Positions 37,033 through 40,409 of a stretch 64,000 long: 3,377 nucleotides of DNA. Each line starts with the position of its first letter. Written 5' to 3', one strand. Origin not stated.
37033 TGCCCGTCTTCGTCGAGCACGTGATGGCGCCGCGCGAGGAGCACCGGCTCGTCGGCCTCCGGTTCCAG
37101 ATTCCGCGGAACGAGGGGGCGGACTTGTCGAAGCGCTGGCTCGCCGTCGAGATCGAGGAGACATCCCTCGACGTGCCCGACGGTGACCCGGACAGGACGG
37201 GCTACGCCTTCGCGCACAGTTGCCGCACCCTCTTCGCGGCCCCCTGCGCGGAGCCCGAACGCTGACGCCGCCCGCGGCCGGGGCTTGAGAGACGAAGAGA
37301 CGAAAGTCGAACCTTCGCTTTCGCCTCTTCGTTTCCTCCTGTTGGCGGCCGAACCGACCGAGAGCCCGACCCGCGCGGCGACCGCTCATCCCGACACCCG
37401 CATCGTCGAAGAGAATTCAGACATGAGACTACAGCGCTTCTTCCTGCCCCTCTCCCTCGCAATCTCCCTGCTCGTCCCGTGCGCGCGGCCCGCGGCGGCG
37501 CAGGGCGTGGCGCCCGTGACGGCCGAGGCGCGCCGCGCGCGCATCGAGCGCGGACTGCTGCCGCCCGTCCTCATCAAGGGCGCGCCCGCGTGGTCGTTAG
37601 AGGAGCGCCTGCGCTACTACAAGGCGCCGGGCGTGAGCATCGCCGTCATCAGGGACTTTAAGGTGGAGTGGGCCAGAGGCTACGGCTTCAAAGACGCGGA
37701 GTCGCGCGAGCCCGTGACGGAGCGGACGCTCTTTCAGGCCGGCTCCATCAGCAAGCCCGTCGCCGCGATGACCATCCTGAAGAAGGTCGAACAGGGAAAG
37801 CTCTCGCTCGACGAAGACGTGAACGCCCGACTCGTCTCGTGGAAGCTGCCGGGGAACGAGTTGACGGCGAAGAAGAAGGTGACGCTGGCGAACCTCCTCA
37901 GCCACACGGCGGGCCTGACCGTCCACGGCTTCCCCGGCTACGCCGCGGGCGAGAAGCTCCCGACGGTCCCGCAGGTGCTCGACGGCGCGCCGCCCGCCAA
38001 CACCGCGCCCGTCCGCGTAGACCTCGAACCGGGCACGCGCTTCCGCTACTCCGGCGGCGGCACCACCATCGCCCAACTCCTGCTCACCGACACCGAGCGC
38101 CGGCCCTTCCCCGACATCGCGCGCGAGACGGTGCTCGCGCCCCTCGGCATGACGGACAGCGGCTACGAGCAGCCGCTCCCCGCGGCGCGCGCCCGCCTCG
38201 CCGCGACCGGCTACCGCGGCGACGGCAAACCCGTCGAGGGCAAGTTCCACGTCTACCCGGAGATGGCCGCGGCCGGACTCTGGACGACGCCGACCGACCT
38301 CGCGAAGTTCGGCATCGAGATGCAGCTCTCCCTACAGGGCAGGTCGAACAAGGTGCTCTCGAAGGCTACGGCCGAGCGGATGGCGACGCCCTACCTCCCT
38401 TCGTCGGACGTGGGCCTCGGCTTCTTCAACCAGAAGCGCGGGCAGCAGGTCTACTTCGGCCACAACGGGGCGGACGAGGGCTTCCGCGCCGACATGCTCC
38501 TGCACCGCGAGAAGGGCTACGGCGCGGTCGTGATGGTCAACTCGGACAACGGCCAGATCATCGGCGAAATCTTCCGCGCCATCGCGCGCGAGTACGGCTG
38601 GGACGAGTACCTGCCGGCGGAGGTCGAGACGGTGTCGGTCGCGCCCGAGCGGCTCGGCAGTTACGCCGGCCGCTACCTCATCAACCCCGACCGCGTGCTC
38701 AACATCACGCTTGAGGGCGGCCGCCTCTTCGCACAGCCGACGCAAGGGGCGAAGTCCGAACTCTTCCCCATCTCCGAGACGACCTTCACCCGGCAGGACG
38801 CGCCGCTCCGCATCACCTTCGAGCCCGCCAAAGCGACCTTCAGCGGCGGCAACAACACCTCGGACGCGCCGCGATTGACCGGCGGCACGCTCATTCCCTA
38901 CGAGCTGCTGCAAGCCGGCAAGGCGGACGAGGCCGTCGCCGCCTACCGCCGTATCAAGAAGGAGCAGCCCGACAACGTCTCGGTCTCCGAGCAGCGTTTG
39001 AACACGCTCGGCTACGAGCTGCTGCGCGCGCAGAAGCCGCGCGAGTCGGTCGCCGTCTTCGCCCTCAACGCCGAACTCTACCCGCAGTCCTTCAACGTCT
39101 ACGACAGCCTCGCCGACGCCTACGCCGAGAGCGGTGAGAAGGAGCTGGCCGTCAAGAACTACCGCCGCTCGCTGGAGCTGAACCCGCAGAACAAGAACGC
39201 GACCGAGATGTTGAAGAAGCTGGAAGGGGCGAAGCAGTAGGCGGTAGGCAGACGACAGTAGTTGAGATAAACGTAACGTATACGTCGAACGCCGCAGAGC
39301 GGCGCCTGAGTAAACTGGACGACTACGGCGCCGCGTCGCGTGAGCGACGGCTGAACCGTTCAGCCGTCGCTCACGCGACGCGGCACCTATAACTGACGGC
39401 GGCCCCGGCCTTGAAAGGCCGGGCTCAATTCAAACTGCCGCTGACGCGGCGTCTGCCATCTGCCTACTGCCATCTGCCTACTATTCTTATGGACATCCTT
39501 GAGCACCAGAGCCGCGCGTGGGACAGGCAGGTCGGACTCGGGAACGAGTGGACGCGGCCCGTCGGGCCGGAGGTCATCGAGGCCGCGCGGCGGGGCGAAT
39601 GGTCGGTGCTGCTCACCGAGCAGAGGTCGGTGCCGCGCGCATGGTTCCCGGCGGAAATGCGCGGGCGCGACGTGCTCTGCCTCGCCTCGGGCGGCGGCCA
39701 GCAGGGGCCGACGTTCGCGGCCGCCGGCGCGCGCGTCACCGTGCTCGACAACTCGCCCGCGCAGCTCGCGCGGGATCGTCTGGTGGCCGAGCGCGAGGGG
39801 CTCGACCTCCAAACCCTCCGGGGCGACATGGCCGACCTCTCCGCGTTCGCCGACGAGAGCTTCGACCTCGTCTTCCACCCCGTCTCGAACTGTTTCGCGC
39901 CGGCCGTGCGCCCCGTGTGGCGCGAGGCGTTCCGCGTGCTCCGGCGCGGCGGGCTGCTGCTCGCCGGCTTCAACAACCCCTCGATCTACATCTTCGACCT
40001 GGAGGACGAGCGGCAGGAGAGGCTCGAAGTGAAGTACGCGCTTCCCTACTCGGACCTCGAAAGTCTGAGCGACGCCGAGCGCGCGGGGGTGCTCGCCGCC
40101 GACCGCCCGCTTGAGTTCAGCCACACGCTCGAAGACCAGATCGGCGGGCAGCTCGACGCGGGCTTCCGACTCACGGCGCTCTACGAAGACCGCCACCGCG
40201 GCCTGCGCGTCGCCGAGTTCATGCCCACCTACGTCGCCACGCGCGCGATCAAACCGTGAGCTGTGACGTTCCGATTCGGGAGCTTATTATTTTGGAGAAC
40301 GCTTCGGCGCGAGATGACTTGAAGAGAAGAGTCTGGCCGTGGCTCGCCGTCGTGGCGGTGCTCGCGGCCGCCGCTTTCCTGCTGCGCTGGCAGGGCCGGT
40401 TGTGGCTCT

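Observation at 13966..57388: Inverted arrays of stop-codon-containing heptamer 'words' occupy most gene junctions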

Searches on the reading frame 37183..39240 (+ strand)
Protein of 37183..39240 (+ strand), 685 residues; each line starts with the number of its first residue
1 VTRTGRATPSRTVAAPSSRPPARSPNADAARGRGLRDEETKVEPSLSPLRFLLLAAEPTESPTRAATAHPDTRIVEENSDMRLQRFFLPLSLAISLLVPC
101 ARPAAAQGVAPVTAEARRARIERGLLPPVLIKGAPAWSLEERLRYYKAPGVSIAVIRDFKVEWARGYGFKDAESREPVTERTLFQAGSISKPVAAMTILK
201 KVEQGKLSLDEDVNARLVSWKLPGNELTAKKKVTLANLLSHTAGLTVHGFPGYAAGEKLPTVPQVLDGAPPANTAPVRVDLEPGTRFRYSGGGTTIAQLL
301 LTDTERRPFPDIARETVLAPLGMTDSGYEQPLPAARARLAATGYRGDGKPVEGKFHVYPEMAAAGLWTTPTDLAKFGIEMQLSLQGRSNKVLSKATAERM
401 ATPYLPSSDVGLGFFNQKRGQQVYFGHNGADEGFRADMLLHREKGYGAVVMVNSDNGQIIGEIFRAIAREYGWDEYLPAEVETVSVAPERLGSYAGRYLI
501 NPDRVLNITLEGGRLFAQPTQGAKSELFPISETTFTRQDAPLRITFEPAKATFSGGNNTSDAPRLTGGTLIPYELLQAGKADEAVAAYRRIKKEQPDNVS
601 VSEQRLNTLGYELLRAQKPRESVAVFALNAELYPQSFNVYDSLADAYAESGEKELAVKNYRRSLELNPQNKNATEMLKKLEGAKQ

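Call 7: search_protein_families(library=ncbifam, proteins=[window:37183-39240:+])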
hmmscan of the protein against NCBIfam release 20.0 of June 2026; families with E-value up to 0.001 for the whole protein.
window:37183-39240:+ (685 aa): 46 families (the best 25 are shown)
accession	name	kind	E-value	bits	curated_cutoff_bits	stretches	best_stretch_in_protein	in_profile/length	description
NF033085.1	bla_class_C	equivalog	6.2e-21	74.6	415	1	143-397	16-249/356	class C beta-lactamase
NF012172.1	FOX-MOX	exception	6.2e-17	61.6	700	1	141-396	39-272/382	FOX/MOX family class C beta-lactamase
NF007943.0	PRK10662.1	equivalog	1.8e-16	59.7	266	1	147-400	49-285/380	D-alanyl-D-alanine-carboxypeptidase/endopeptidase AmpH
NF000239.3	MOX_CMY1_fam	exception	2e-15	56.9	770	1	139-396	40-275/383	CMY-1/MOX family class C beta-lactamase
NF033569.1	blaLHK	exception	8.4e-14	51.3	850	1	145-378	51-265/390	LHK family class C beta-lactamase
NF000399.2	blaFOX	exception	2.8e-13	49.5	850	1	142-388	40-266/382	FOX family cephalosporin-hydrolyzing class C beta-lactamase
NF045671.1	blaPNC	exception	3.4e-13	49.2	750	1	96-385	20-279/401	PNC family class C beta-lactamase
NF052559.1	MthAcHydAcmB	equivalog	4.8e-13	48.6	550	1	147-398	23-287/391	methyl acetate hydrolase AcmB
NF000423.2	blaSRT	exception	6.7e-13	48.6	860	1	143-352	36-226/378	SRT/SST family class C beta-lactamase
NF000397.2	blaACC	exception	1.6e-12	47.2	850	1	147-395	46-274/385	ACC family cephalosporin-hydrolyzing class C beta-lactamase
NF033698.1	blaCSA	exception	2.1e-12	46.7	884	1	144-376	35-247/375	CSA family class C beta-lactamase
NF009622.0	PRK13128.1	equivalog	2.5e-12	46.1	443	1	145-455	19-315/518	D-aminopeptidase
NF033159.0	blaPAC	exception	2.3e-11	43.2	850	1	144-376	40-252/380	PAC family class C beta-lactamase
NF033700.1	blaCMA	exception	4.7e-11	42.3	887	1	144-382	35-252/375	CMA family class C beta-lactamase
NF038069.1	blaIDC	exception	6.2e-11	41.8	850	1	146-376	53-263/395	IDC family class C beta-lactamase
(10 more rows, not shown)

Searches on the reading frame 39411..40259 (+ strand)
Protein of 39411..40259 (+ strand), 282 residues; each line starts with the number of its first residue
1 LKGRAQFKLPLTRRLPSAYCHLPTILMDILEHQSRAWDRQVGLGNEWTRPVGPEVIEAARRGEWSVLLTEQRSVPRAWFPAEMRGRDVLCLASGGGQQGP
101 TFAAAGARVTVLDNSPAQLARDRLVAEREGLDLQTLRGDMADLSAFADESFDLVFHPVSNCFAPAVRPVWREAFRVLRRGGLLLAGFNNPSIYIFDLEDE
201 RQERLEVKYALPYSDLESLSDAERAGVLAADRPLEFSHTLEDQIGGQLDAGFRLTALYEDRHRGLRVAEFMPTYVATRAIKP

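Call 7: search_protein_families(library=ncbifam, proteins=[window:39411-40259:+])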
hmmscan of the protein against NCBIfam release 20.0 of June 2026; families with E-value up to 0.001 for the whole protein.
window:39411-40259:+ (282 aa): 12 families
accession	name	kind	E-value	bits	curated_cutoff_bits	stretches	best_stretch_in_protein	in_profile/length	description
NF043040.1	corrin_prot_MT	hypoth_equivalog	1e-07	31.6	180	1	84-184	41-146/216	corrinoid protein-associated methyltransferase CpaM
NF041820.1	daptide_MTase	equivalog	9.7e-06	25.2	175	1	85-155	37-109/243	daptide-type RiPP biosynthesis methyltransferase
NF045667.1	MTase_DVU1556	equivalog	1.3e-05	24.8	155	1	85-184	23-118/213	DVU_1556 family methyltransferase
NF045649.1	2X_seleno_MduS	exception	1.9e-05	23.8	380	1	86-184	43-146/338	methyltransferase domain-containing selenoprotein MduS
NF001241.0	PRK00216.1-2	equivalog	5.3e-05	23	327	1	84-195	51-158/231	demethylmenaquinone methyltransferase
NF041537.1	ArsM_AhpD_UU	exception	8.5e-05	21.5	510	1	83-206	75-198/345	arsenite methyltransferase/AhpD domain selenoprotein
NF007610.0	PRK10258.1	equivalog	0.00012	21.6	342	1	87-183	45-136/251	malonyl-ACP O-methyltransferase BioC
NF041675.1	sarc_dimgly_tmase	equivalog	0.00019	21.5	550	1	85-184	65-168/278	sarcosine/dimethylglycine N-methyltransferase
NF045825.1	FAmtase_mtf2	equivalog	0.00027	20.2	400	1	81-184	55-157/248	fatty-acid O-methyltransferase Mtf2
NF047649.1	MTase_UXPK_star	exception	0.0003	19.9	460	1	102-209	98-202/283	methyltransferase/UXPK-star double selenoprotein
TIGR01934.1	MenG_MenH_UbiE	subfamily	0.00067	19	158.35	1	83-184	38-140/223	ubiquinone/menaquinone biosynthesis methyltransferase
NF008823.0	PRK11873.1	subfamily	0.00088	18.8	263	0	84-183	77-179/272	arsenite methyltransferase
